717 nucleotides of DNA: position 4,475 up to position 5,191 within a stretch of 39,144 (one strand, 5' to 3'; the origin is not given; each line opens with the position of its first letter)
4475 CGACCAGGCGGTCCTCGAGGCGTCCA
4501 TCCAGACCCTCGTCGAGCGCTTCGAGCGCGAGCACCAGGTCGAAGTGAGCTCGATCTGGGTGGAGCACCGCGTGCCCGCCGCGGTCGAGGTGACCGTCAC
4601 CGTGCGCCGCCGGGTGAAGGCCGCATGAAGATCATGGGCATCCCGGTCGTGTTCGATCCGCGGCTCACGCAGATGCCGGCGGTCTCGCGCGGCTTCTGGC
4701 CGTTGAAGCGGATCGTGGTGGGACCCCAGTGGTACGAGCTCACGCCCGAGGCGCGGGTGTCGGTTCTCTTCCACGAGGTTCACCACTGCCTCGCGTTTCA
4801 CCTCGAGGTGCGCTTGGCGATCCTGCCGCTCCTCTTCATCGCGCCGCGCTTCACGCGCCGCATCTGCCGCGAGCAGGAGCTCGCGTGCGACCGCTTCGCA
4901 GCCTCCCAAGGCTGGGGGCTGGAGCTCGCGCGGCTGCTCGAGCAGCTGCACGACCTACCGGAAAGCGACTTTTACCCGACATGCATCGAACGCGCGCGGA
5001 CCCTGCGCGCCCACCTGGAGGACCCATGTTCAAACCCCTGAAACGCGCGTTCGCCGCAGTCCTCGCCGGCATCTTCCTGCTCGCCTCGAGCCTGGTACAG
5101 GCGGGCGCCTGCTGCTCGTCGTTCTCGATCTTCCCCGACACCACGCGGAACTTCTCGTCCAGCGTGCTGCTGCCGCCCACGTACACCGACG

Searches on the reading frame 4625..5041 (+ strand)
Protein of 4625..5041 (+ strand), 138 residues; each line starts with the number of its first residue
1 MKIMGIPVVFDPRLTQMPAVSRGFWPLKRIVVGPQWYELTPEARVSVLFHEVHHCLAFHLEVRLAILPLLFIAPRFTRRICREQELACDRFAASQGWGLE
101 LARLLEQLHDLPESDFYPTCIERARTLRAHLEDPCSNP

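Call 4: search_protein_families(library=pfam, proteins=[window:4625-5041:+], max_evalue=0.01)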
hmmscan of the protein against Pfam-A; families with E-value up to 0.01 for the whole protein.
window:4625-5041:+ (138 aa): 1 family
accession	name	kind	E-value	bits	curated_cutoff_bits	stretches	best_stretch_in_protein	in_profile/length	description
PF13203.12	DUF2201_N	-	0.0041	17.2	23.2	1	29-65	44-81/271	Putative metallopeptidase domain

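Call 5: search_protein_families(library=phrogs, proteins=[window:4625-5041:+], max_evalue=0.01)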
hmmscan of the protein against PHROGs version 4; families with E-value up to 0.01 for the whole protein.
window:4625-5041:+ (138 aa): 1 family
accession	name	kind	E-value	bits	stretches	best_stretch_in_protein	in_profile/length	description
phrog_2767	-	unknown function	0.0048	16.7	0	82-110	261-289/442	-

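Call 25: find_homologous_proteins(query=window:4625-5041:+, max_evalue=0.001)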
Query window:4625-5041:+ (138 aa): 2 proteins with E <= 0.001 among 63 candidates.
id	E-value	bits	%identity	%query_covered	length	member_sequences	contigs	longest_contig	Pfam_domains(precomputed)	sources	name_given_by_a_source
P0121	1.3e-89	316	100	100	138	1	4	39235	-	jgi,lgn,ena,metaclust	metaclust:\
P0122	8.6e-48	180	66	99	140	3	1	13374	-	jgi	jgi:beta-lactamase regulating signal transducer with metallopeptidase domain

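Call 28: search_solved_structures(query=A1, max_evalue=10, show_alignments=3)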
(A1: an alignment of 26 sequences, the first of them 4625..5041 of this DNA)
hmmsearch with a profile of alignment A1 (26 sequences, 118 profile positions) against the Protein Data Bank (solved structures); distinct sequences matched with E-value up to 10: 10.
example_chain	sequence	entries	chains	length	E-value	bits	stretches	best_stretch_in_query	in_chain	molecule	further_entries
4il3_A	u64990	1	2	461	1.6e-07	34.2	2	63-114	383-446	Ste24p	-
4aw6_A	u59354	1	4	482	7.5e-05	25.5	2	65-103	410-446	CAAX PRENYL PROTEASE 1 HOMOLOG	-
6bh8_A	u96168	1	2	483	7.5e-05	25.5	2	65-103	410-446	CAAX prenyl protease 1 homolog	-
5syt_A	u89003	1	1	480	7.5e-05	25.5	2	65-103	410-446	CAAX prenyl protease 1 homolog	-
2ypt_A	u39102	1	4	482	0.0022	20.8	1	65-103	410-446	CAAX PRENYL PROTEASE 1 HOMOLOG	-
4jiu_A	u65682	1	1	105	0.027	17.3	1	3-45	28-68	Proabylysin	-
3cqb_A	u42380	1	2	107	0.042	16.7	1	22-48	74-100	Probable protease htpX homolog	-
8exs_A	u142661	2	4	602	0.064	16.1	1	21-86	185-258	Beta-lactam sensor/signal transducer BlaR1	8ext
8exp_A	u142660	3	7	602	0.064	16.1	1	21-86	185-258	Beta-lactam sensor/signal transducer BlaR1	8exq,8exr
6ait_A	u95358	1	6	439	1.3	11.8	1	25-48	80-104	Beta-barrel assembly-enhancing protease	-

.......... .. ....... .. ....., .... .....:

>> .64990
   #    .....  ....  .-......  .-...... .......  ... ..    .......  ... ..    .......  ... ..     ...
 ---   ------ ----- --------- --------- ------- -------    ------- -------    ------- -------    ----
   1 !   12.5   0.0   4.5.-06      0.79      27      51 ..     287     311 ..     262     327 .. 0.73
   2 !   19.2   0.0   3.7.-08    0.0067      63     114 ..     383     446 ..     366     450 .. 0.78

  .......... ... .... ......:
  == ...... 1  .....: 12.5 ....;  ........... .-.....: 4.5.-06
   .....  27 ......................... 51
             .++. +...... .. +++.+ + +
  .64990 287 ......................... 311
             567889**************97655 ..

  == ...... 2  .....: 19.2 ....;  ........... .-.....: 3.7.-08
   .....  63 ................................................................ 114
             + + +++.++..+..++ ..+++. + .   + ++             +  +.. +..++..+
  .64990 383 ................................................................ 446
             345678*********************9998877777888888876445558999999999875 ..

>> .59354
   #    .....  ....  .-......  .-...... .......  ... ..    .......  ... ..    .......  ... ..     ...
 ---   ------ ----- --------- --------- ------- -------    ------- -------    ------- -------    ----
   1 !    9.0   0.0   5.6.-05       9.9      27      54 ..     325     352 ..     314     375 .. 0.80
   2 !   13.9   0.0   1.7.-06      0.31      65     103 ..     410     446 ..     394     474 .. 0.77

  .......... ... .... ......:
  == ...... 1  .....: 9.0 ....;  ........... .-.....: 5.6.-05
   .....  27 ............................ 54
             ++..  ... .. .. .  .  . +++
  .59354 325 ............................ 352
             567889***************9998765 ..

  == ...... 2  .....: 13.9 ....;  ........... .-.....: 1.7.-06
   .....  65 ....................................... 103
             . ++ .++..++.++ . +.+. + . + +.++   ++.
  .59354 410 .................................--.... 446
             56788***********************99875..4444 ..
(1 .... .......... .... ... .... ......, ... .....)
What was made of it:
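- On Peptidase M48 (for the 4625-5041 protein): The region aligns to the same motifs in Ste24p (call 28).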

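Call 29: search_protein_families(library=pfam, alignment_id=A1, max_evalue=1)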
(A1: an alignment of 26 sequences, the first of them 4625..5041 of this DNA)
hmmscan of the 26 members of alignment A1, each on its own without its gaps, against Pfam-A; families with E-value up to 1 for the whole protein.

A. member 1, window:4625-5041:+ (138 aa): 4 families
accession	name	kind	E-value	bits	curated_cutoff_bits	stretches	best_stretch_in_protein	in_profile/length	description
PF13203.12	DUF2201_N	-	0.0041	17.2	23.2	1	29-65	44-81/271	Putative metallopeptidase domain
PF01435.24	Peptidase_M48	-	0.031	14.6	20.3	1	19-66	38-87/186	Peptidase family M48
PF24823.1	PH_RDR2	-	0.13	12.6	27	1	44-81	52-89/161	RDR2 PH-like domain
PF05569.17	Peptidase_M56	-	0.34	10.5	31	1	18-90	168-245/296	BlaR1 peptidase M56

B. families by the number of members that match (of 26 scanned): 16 families
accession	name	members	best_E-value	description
PF01435.24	Peptidase_M48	25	1.6e-09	Peptidase family M48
PF05569.17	Peptidase_M56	10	0.00011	BlaR1 peptidase M56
PF06114.19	Peptidase_M78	7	0.00062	IrrE N-terminal-like domain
PF13203.12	DUF2201_N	5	0.0041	Putative metallopeptidase domain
PF24576.1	IR75A_N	1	0.0092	Ionotropic receptor 75a N-terminal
PF18894.6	PhageMetallopep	1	0.02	Putative phage metallopeptidase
PF10263.15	SprT-like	1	0.075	SprT-like family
PF14226.12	DIOX_N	1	0.089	non-haem dioxygenase in morphine synthesis N-terminal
PF01903.22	CbiX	1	0.11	CbiX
PF16470.10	S8_pro-domain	1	0.12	Peptidase S8 pro-domain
PF24823.1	PH_RDR2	1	0.13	RDR2 PH-like domain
PF13699.11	eCIS_core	1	0.18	eCIS core domain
PF23270.1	HAD_RAM2_N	1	0.22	Glycerol-3-phosphate acyltransferase RAM2-like, HAD-like domain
PF08620.15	RPAP1_C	1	0.23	RPAP1-like, C-terminal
PF03501.21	S10_plectin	1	0.23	Plectin/S10 domain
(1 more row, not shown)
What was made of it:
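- The window's own M48 protein scores below Pfam's curated cut-off (14.6 against 20.3 bits; call 29).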

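Call 38: find_homologous_proteins(query=A1, max_evalue=0.001)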
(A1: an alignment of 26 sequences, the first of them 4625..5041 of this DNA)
Query A1 (26 sequences) (138 aa, profile of the alignment): 73 proteins with E <= 0.001 among 2083 candidates.
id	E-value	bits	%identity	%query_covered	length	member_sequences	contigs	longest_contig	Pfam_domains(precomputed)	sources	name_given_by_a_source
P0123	2.5e-40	155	31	75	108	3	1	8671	PF01435.25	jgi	jgi:hypothetical protein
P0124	1.8e-39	152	33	71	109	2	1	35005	PF01435.25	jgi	jgi:Zn-dependent protease with chaperone function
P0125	2.7e-39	151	31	75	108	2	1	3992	-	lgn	-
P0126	2.8e-39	151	34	71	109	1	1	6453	-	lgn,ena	-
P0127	5.5e-39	150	34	72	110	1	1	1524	PF01435.25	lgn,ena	-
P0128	6.0e-39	150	33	68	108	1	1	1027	-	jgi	jgi:hypothetical protein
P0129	1.5e-38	149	35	77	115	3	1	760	-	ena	-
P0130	4.7e-38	147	30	72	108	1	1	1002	PF01435.25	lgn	-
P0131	5.3e-38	147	31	68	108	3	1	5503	-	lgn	-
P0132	5.7e-38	147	32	68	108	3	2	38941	PF01435.25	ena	-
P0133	7.1e-38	147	30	72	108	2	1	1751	PF01435.25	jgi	jgi:hypothetical protein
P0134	1.1e-37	146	28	71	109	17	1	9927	PF01435.25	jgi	jgi:Zn-dependent protease with chaperone function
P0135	2.3e-37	145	32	68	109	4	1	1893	-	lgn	-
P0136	2.3e-37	145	34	77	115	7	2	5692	-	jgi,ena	jgi:hypothetical protein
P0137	2.4e-37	145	30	72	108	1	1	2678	-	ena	-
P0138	9.9e-37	143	28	72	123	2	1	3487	PF01435.25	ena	-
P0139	1.1e-36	143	33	68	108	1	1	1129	PF01435.25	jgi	jgi:Zn-dependent protease with chaperone function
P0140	1.2e-36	143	39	49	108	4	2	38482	PF01435.25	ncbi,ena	-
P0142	1.7e-36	142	29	68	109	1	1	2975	PF01435.25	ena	-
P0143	1.8e-36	142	36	68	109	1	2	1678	PF01435.25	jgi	jgi:Zn-dependent protease with chaperone function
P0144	2.6e-36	142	34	32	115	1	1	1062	PF01435.25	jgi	jgi:Peptidase family M48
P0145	3.3e-36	141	28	75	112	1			PF01435.25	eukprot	eukprot:gnl/Spiro4/26025_TR12964_c0_g1_i1.p2 gnl/Spiro4/26025_TR12964_c0_g1~~gnl/Spiro4/26025_TR1296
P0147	7.3e-36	140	30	51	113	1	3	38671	PF01435.25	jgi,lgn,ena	jgi:hypothetical protein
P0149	3.6e-35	138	38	68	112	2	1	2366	PF01435.25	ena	-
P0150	4.0e-35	138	31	71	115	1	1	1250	PF01435.25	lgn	-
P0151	6.2e-35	137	32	71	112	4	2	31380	PF01435.25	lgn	-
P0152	9.1e-35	137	30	68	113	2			PF01435.25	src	-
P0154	1.3e-34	136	34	68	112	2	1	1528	PF01435.25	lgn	-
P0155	2.1e-34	135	-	-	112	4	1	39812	PF01435.25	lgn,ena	-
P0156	1.0e-33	133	30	71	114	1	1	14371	PF01435.25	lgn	-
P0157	1.2e-33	133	32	75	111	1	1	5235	PF01435.25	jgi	jgi:hypothetical protein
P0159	1.4e-33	133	36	49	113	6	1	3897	PF01435.25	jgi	jgi:hypothetical protein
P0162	3.9e-33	131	33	75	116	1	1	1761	PF01435.25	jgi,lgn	jgi:Zn-dependent protease with chaperone function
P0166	3.0e-32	129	30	49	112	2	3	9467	PF01435.25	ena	-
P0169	8.6e-32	127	30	75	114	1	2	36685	PF01435.25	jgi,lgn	jgi:hypothetical protein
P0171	2.3e-31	126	53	91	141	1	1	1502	PF01435.25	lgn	-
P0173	3.0e-31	125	29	75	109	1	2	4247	PF01435.25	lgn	-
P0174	4.1e-31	125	36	51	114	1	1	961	PF01435.25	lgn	-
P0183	1.5e-28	117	29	74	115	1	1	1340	PF01435.25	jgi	jgi:hypothetical protein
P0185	2.0e-27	113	27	74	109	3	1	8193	PF01435.25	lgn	-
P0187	1.1e-26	111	35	59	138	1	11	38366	PF01435.25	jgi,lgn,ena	-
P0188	2.1e-26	110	38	96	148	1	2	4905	PF01435.25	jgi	jgi:Zn-dependent protease with chaperone function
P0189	2.8e-25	106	30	79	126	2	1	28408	PF01435.25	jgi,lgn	jgi:Zn-dependent protease with chaperone function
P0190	9.2e-23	98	37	93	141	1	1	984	PF01435.25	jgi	jgi:Zn-dependent protease with chaperone function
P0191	2.3e-22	97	33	49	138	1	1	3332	PF01435.25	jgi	jgi:Zn-dependent protease with chaperone function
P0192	1.5e-20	91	29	92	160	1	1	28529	PF01435.25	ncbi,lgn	-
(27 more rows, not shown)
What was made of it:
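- On Peptidase M48 (for the 4625-5041 protein): However, 25/26 family members hit PF01435 (best E 1.6e-9), and many database homologues carry a precomputed PF01435 hit (calls 29, 38).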

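Call 45: predict_structure(alignment_id=A2)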
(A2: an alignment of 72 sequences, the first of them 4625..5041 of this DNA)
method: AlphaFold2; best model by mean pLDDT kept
length: 138 residues; sequences in the alignment: 72
mean_pLDDT: 96.5   pTM: 0.89
mean pLDDT of the five models: 96.5, 96.2, 96.1, 96.0, 95.6
residues with pLDDT >= 90: 131; 70-90: 5; 50-70: 2; < 50: 0
segments of 3 or more residues with pLDDT < 50: none
pLDDT, mean of each block of 10 residues (from residue 1): 98 96 97 98 98 98 98 98 98 98 96 94 97 83
secondary structure, 60 per line:
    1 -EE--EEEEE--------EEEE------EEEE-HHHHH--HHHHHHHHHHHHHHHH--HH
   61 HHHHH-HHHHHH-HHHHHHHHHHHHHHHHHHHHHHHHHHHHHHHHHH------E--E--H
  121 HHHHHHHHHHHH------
elements in order: E6-10 E19-22 E29-32 H34-38 H41-56 H59-65 H67-72 H74-107 H120-132

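Call 48: fold_search(model_id=the predicted structure, library=pdb)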
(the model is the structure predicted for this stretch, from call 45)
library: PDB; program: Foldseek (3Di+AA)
matches with E <= 10: 80; with E <= 0.001: 0
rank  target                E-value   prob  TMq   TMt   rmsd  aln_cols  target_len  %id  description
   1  4aw6_D                4.2e-03  1.00  0.54  0.20   6.9       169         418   20  Crystal structure of the human nuclear membrane zinc metalloprotease ZMPSTE24 (FACE1) (released 2012-07-25)
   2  4aw6_B                7.2e-03  1.00  0.57  0.21   6.8       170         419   20  Crystal structure of the human nuclear membrane zinc metalloprotease ZMPSTE24 (FACE1) (released 2012-07-25)
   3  4aw6_A                7.2e-03  1.00  0.57  0.21   6.7       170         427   20  Crystal structure of the human nuclear membrane zinc metalloprotease ZMPSTE24 (FACE1) (released 2012-07-25)
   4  4il3_A                8.6e-03  1.00  0.56  0.21   5.5       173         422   17  Crystal Structure of S. mikatae Ste24p (released 2013-02-20)
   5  2ypt_E                1.5e-02  1.00  0.55  0.20   7.1       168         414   18  Crystal structure of the human nuclear membrane zinc metalloprotease ZMPSTE24 mutant (E336A) in complex with a synthet (released 2012-12-05)
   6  8exs_A                1.5e-02  0.99  0.53  0.17  10.0       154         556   14  Cryo-EM structure of S. aureus BlaR1 F284A mutant (released 2023-01-11)
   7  2ypt_A                1.8e-02  1.00  0.55  0.20   7.1       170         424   19  Crystal structure of the human nuclear membrane zinc metalloprotease ZMPSTE24 mutant (E336A) in complex with a synthet (released 2012-12-05)
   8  2ypt_B                2.3e-02  1.00  0.57  0.21   6.9       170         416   20  Crystal structure of the human nuclear membrane zinc metalloprotease ZMPSTE24 mutant (E336A) in complex with a synthet (released 2012-12-05)
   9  2ypt_D                4.7e-02  1.00  0.56  0.20   7.0       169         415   20  Crystal structure of the human nuclear membrane zinc metalloprotease ZMPSTE24 mutant (E336A) in complex with a synthet (released 2012-12-05)
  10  3c37_A                5.6e-02  0.99  0.56  0.37   7.8       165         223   16  X-ray structure of the putative Zn-dependent peptidase Q74D82 at the resolution 1.7 A. Northeast Structural Genomics C (released 2008-02-12)
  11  3c37_B                1.0e-01  0.97  0.57  0.37   7.9       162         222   15  X-ray structure of the putative Zn-dependent peptidase Q74D82 at the resolution 1.7 A. Northeast Structural Genomics C (released 2008-02-12)
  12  4il3_B                1.1e-01  0.99  0.59  0.21   5.4       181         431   18  Crystal Structure of S. mikatae Ste24p (released 2013-02-20)
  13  8exr_A                1.1e-01  0.94  0.53  0.33   5.1       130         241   14  Cryo-EM structure of S. aureus BlaR1 TM and zinc metalloprotease domain (released 2023-01-11)
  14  6mdx_A                1.4e-01  0.99  0.30  0.23   2.3        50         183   22  Mechanism of protease dependent DPC repair (released 2019-04-10)
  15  6bh8_A                1.7e-01  0.98  0.57  0.23   5.6       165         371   19  Crystal structure of ZMPSTE24 in complex with phosphoramidon (released 2018-08-15)
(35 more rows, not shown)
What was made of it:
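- On Peptidase M48 (for the 4625-5041 protein): Foldseek's top 13 hits are all ZMPSTE24, Ste24p, BlaR1 or 3c37, with query TM-score 0.53-0.59 and modest E-values from 4e-3 upward (calls 45, 48).
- Closest known: Peptidase family M48/M56. Same: Profile and fold matches support the assignment (calls 28, 29, 48).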

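Call 57: find_encoding_contigs(protein=P0192, flank=10000, max_places=2)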
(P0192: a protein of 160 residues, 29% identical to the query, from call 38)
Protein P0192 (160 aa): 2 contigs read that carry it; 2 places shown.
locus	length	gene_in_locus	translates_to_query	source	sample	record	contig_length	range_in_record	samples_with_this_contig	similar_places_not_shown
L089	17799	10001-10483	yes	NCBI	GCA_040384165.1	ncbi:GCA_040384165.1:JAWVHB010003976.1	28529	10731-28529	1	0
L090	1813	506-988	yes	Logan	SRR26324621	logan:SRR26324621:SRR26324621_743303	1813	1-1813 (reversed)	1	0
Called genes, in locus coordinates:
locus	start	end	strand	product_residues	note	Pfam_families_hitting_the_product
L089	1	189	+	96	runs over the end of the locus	-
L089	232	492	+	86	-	-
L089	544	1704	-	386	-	PF01041:DegT_DnrJ_EryC1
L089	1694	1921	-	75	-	-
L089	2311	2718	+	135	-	-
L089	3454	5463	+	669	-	-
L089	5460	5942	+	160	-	-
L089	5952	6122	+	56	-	-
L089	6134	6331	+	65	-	-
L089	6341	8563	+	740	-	-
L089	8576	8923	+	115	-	-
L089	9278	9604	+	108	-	-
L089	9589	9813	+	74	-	-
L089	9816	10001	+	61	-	-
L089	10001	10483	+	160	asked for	PF01435:Peptidase_M48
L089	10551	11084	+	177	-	-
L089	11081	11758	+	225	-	-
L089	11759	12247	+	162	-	-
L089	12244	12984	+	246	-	-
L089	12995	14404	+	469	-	-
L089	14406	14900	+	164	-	-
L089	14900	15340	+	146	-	-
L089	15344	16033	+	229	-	PF24175:SU10_adaptor (weak)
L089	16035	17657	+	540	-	-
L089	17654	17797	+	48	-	?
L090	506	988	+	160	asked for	PF01435:Peptidase_M48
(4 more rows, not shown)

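Call 58: find_encoding_contigs(protein=P0189, flank=10000, max_places=2)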
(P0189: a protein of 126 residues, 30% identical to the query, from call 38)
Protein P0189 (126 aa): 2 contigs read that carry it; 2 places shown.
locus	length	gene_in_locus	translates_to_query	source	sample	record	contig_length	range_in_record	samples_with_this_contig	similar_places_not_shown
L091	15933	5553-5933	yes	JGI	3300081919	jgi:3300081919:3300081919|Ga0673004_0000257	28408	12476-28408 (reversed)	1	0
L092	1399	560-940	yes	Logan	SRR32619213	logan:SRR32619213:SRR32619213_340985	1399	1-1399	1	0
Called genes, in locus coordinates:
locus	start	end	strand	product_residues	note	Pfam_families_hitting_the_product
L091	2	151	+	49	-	?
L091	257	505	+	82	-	-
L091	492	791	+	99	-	-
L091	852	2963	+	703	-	-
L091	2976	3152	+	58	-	-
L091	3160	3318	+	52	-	-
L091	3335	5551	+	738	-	-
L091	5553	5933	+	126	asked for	PF01435:Peptidase_M48 (faint)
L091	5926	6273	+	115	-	-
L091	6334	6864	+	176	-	-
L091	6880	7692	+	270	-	-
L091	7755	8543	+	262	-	-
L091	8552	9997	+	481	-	-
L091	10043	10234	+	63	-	-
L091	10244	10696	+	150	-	-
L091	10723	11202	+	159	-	-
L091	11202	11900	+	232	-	-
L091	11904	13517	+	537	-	-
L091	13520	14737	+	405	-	PF26209:Phage_phiTE_241_C (weak)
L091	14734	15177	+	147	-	-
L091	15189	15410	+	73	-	-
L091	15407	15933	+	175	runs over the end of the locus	PF00959:Phage_lysozyme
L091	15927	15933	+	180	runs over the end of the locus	-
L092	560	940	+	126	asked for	PF01435:Peptidase_M48 (faint)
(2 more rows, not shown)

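Call 70: search_dna_similar(query=window:4625-5041:+, collection=phages, mode=protein, max_evalue=1, max_rows=25)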
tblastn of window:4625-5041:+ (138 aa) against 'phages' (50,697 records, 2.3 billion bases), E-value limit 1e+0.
Records with a match: 3; places in all: 3; records where one place covers at least 80% of the query: 0.
Best place of each record, by identity: <60% 3.
By first word of the organism name: Achromobacter 3.
By host as written in the record: Achromobacter xylosoxidans DSM 11852 3.
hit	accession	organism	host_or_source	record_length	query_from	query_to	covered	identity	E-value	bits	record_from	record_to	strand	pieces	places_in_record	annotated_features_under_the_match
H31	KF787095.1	Achromobacter phage JWAlpha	Achromobacter xylosoxidans DSM 11852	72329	34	117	61%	31.8%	7e-1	35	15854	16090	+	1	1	hypothetical protein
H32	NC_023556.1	Achromobacter phage JWAlpha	Achromobacter xylosoxidans DSM 11852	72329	34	117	61%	31.8%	7e-1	35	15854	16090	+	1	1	HNH endonuclease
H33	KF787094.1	Achromobacter phage JWDelta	Achromobacter xylosoxidans DSM 11852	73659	34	117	61%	31.8%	7e-1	35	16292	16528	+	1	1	hypothetical protein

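Call 73: search_protein_representatives(alignment_id=A2)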
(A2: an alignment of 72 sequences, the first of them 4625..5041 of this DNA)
Query: 72 sequences, 137 profile positions. Proteins with E-value up to 0.001 (for the whole library): 4190; up to 1e-10: 346; up to 1e-30: 27. The best 150 are listed.
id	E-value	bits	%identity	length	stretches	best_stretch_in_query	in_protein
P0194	1.7e-41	157.3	-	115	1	14-127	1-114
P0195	3.6e-40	153.0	-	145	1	11-127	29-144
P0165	9.1e-40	151.7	-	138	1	1-133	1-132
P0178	6.3e-39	149.0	-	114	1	14-128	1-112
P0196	3.4e-36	140.2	-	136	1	1-130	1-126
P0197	1.6e-35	138.0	-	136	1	1-131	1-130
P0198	3.6e-35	136.8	-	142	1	3-133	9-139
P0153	1.0e-34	135.4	-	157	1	2-132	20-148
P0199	1.1e-34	135.2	-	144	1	2-130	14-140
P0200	1.4e-34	134.9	-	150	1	2-131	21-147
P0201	5.3e-34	133.1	-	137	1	2-128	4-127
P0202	9.5e-34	132.2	-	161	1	2-132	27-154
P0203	5.5e-33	129.8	-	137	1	22-126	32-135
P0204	7.6e-33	129.3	-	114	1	14-127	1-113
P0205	2.9e-32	127.4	-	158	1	2-133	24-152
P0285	2.7e-26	108.1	-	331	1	2-126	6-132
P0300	1.4e-25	105.8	-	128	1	14-129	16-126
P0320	6.7e-25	103.6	-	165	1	19-133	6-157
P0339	2.5e-24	101.7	-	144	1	4-128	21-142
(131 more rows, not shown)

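Call 74: find_encoding_contigs(protein=P0339, flank=8000, max_places=2)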
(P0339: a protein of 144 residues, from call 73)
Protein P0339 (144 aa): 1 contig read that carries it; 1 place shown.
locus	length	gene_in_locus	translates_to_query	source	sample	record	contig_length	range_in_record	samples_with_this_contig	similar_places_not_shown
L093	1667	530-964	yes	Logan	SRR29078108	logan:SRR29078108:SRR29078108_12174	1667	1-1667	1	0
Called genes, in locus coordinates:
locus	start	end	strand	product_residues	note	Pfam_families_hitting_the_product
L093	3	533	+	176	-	?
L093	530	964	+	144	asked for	-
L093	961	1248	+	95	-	-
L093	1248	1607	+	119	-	-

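Call 75: find_encoding_contigs(protein=P0285, flank=10000, max_places=1)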
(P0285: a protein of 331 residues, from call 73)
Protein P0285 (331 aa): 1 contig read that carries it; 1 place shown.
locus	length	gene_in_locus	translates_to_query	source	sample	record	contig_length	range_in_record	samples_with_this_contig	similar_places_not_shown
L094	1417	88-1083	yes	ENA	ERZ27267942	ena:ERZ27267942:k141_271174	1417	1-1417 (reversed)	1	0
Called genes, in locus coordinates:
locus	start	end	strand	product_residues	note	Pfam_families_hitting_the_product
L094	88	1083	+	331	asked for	-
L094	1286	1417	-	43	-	?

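Call 76: find_encoding_contigs(protein=P0320, flank=10000, max_places=1)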
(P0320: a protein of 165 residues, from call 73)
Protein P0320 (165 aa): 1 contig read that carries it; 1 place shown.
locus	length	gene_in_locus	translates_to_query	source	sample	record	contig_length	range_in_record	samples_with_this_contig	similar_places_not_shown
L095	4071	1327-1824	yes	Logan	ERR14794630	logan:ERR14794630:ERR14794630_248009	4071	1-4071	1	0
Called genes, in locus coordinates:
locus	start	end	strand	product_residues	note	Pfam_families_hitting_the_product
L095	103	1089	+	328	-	-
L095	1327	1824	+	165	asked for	PF01435:Peptidase_M48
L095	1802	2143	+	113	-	-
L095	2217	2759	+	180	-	-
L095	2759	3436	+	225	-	-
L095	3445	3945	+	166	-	-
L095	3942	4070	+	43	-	?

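Call 77: find_encoding_contigs(protein=P0300, flank=10000, max_places=1)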
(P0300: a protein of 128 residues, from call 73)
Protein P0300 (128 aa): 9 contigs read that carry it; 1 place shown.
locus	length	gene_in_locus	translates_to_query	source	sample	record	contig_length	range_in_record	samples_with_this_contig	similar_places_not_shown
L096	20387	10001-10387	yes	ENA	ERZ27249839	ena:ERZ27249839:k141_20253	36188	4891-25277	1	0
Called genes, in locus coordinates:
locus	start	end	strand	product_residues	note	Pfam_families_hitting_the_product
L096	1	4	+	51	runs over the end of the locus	-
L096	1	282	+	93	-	-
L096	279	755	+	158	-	-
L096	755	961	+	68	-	-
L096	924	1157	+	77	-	-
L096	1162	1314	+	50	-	-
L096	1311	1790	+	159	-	-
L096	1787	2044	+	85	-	-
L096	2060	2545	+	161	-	-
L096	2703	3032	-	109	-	-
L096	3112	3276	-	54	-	-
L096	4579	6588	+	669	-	-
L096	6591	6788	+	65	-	-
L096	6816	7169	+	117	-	-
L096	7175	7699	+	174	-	-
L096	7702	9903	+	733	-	-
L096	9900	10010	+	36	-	-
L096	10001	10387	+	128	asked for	PF01435:Peptidase_M48 (faint), PF10463:Peptidase_U49 (faint)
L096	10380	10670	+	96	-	-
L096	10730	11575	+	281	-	-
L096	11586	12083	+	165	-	-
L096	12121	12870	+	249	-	-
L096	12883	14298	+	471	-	-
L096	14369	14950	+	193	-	-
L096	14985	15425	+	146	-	-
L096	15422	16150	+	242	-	-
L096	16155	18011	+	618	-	-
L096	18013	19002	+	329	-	-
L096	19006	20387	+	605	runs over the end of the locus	PF12708:Pect-lyase_RHGA_epim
